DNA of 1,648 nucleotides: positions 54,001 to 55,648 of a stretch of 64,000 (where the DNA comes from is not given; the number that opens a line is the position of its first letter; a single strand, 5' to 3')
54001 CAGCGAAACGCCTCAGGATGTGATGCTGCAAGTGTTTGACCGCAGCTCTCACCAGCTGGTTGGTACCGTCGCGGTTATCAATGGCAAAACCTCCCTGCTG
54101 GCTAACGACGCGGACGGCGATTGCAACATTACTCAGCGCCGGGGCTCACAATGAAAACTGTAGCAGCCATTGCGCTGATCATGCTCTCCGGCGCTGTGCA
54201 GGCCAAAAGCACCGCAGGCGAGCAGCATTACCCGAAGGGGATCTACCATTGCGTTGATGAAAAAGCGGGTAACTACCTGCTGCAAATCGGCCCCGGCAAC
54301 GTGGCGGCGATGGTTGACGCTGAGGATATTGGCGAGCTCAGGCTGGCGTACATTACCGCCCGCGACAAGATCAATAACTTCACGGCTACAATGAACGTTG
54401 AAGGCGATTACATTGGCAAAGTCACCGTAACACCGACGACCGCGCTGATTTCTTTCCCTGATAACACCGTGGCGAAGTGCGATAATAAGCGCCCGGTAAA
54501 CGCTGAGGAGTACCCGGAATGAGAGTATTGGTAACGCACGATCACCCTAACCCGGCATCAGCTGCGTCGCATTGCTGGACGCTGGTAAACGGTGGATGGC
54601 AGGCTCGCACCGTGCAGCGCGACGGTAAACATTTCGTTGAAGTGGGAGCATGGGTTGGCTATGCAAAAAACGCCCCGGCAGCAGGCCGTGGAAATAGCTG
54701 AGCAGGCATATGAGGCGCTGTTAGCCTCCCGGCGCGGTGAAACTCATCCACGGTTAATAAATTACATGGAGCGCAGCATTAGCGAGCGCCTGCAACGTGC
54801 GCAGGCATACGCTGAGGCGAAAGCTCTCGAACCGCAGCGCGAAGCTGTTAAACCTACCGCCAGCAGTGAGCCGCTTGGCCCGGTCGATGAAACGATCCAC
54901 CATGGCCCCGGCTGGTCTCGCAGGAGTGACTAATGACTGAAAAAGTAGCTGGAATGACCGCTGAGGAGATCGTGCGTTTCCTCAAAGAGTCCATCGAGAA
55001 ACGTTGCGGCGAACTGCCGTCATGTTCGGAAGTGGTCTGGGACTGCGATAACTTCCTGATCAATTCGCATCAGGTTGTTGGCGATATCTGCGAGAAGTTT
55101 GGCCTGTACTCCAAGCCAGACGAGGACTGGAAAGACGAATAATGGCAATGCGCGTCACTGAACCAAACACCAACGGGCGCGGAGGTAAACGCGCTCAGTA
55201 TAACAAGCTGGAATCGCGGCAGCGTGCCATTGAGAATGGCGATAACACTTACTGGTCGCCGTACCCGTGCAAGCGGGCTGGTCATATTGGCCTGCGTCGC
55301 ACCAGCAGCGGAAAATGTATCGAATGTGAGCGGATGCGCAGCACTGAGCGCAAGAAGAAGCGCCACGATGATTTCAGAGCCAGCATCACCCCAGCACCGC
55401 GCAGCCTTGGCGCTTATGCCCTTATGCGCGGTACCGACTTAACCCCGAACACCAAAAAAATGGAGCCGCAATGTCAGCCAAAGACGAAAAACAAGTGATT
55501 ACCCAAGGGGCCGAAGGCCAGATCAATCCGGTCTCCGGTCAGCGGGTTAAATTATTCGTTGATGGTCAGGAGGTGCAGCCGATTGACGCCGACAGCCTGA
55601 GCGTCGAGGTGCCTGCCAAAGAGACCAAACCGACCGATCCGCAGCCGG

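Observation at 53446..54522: Divergent control region and a plus-strand operon opening with paired periplasmic proteins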

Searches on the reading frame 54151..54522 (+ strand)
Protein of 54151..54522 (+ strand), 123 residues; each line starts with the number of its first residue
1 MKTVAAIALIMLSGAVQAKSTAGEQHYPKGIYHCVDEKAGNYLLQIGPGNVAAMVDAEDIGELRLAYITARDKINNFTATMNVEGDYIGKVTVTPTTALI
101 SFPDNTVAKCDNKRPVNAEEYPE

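Call 6: search_protein_families(library=pfam, max_evalue=0.1, proteins=[window:54151-54522:+])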
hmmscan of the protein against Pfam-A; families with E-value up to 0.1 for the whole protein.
window:54151-54522:+ (123 aa): 0 families

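Call 7: search_protein_families(library=phrogs, max_evalue=0.01, proteins=[window:54151-54522:+])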
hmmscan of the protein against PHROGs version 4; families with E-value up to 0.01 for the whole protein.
window:54151-54522:+ (123 aa): 0 families

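Call 12: find_homologous_proteins(query=window:54151-54522:+, max_evalue=0.001)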
Query window:54151-54522:+ (123 aa): 4 proteins with E <= 0.001 among 9 candidates.
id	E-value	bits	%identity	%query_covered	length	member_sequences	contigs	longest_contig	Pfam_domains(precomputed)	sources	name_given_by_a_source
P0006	1.3e-74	265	99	100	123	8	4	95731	-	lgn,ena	-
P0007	3.2e-61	222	82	100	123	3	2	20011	-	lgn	-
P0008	2.4e-55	203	83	80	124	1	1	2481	-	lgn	-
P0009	8.8e-27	111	49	100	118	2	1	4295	-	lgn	-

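Call 25: predict_structure(alignment_id=A2)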
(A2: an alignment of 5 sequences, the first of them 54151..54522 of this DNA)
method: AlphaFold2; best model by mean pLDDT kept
length: 123 residues; sequences in the alignment: 5
mean_pLDDT: 67.8   pTM: 0.58
mean pLDDT of the five models: 67.8, 63.2, 58.3, 56.5, 55.9
residues with pLDDT >= 90: 2; 70-90: 61; 50-70: 36; < 50: 24
segments of 3 or more residues with pLDDT < 50: 1-20, 57-60
pLDDT, mean of each block of 10 residues (from residue 1): 38 39 72 81 75 56 59 71 82 86 88 71 54
secondary structure, 60 per line:
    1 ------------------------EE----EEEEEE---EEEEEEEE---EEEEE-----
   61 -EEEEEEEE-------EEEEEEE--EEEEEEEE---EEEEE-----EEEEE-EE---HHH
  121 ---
elements in order: E31-36 E40-47 E51-55 E62-69 E77-83 E86-93 E97-101 E107-111

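Call 52: search_solved_structures(query=A4, max_evalue=10)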
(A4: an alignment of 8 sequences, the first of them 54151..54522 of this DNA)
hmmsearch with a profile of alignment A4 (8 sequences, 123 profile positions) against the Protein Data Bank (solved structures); distinct sequences matched with E-value up to 10: 2.
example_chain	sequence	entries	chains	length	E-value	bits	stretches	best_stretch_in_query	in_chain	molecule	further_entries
8jl8_A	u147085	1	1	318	0.07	16.6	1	74-105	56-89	Collagen-binding adhesin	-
7yvz_A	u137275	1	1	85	0.63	13.5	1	40-64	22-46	CDGSH iron-sulfur domain-containing protein 1 (CISD-1/mitoNEET)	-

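Call 70: search_protein_representatives(alignment_id=A2)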
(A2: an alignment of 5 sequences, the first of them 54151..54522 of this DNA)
Query: 5 sequences, 123 profile positions. Proteins with E-value up to 0.001 (for the whole library): 3; up to 1e-10: 2; up to 1e-30: 1. The best 3 are listed.
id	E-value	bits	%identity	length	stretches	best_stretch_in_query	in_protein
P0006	1.4e-70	251.3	-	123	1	1-123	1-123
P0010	1.0e-24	103.2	-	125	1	1-116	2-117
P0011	1.1e-04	38.5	-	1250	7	27-91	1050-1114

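Call 72: find_encoding_contigs(protein=P0010, flank=6000, max_places=4)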
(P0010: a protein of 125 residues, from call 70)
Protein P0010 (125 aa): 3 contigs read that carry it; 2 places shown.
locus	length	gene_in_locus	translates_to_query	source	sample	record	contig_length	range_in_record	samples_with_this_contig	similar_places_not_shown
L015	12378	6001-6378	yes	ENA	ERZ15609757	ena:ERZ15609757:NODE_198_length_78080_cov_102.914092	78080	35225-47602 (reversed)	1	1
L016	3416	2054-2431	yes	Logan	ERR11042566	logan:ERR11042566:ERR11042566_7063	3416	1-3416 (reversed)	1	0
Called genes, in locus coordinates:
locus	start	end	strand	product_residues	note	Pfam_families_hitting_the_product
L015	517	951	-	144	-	-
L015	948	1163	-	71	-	-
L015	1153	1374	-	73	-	-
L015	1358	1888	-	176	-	PF23885:DUF7238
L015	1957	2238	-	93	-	-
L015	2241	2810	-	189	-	-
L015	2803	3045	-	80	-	-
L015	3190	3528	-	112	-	-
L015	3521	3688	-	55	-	-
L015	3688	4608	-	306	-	-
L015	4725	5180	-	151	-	-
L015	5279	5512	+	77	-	-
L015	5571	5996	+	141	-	-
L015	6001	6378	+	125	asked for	-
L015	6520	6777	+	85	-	-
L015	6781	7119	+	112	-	-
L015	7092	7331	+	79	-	-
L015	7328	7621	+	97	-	-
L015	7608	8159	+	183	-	PF26211:Phage_phiTE_072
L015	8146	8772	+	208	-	-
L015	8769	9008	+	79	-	-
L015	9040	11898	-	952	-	PF13362:Toprim_3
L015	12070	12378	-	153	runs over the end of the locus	-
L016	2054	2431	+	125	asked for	-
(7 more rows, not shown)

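Call 80: search_protein_families(library=ncbifam, max_evalue=1, proteins=[window:54151-54522:+, L015:5571-5996:+, P0010])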
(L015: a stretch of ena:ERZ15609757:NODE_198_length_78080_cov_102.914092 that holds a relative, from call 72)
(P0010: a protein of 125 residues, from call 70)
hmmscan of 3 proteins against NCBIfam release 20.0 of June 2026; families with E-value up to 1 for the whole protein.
window:54151-54522:+ (123 aa): 0 families

L015:5571-5996:+ (141 aa): 3 families
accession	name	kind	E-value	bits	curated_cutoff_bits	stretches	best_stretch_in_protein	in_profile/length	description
NF038366.1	blaSFDC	exception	0.022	13.8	840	1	2-39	3-41/382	SFDC family class C beta-lactamase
NF052400.1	M48_BAM_BepA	equivalog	0.034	12.9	570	1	7-64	166-223/483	beta-barrel assembly-enhancing protease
TIGR01481.1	ccpA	equivalog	0.068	12.6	442.35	1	35-89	26-82/330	catabolite control protein A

P0010 (125 aa): 0 families

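Call 81: search_protein_families(library=pfam, max_evalue=10, proteins=[window:54151-54522:+, L015:5571-5996:+, P0010, P0009])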
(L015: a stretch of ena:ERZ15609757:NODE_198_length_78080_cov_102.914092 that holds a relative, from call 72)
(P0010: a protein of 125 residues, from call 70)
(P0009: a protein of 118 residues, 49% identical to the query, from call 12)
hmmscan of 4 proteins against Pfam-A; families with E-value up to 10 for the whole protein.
window:54151-54522:+ (123 aa): 1 family
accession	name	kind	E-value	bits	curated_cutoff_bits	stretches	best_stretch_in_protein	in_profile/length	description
PF17702.6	DUF5548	-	0.18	12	25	1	50-98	44-92/177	Family of unknown function (DUF5548)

L015:5571-5996:+ (141 aa): 2 families
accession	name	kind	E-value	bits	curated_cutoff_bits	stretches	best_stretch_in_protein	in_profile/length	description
PF07790.16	Pilin_N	-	0.16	13.3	25.2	1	4-35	16-48/78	Archaeal Type IV pilin, N-terminal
PF06411.16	HdeA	-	0.21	12.4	22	1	5-40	3-39/91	HdeA/HdeB family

P0010 (125 aa): 0 families

P0009 (118 aa): 1 family
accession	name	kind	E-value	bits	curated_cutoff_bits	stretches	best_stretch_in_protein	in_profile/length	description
PF21978.1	SEHBP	-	0.19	12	27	1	14-31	21-38/46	Transcriptional regulator SEHBP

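Call 97: search_protein_families(library=padloc, max_evalue=0.1, proteins=[window:54151-54522:+, L015:5571-5996:+])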
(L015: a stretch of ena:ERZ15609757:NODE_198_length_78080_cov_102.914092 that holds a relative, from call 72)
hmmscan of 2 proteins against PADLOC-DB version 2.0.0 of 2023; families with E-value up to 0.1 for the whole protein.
window:54151-54522:+ (123 aa): 0 families

L015:5571-5996:+ (141 aa): 0 families

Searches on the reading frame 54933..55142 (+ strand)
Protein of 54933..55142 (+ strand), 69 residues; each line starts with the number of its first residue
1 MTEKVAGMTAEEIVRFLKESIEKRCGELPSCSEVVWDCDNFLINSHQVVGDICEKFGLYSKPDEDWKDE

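Call 6: search_protein_families(library=pfam, max_evalue=0.1, proteins=[window:54933-55142:+])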
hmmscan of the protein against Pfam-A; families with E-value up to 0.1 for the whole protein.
window:54933-55142:+ (69 aa): 0 families

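Call 7: search_protein_families(library=phrogs, max_evalue=0.01, proteins=[window:54933-55142:+])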
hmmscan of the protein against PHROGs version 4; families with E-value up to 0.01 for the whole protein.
window:54933-55142:+ (69 aa): 1 family
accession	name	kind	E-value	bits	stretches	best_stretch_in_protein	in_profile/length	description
phrog_7509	-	unknown function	0.0052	18.1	1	15-59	7-52/56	-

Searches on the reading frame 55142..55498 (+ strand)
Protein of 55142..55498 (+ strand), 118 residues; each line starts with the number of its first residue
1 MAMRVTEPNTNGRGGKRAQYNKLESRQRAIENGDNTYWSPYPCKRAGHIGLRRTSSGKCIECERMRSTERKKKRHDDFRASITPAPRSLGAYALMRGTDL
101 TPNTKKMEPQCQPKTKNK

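Call 6: search_protein_families(library=pfam, max_evalue=0.1, proteins=[window:55142-55498:+])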
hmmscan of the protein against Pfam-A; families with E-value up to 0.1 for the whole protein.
window:55142-55498:+ (118 aa): 0 families

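Call 7: search_protein_families(library=phrogs, max_evalue=0.01, proteins=[window:55142-55498:+])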
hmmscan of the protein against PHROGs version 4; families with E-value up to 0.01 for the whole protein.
window:55142-55498:+ (118 aa): 3 families
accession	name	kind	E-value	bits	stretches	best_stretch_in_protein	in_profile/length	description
phrog_23777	-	unknown function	1.5e-07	32.8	1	34-81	9-54/75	-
phrog_1081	-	unknown function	1.1e-06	29.6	1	26-77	6-56/67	-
phrog_20468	-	unknown function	0.006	17.5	1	25-64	153-192/192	-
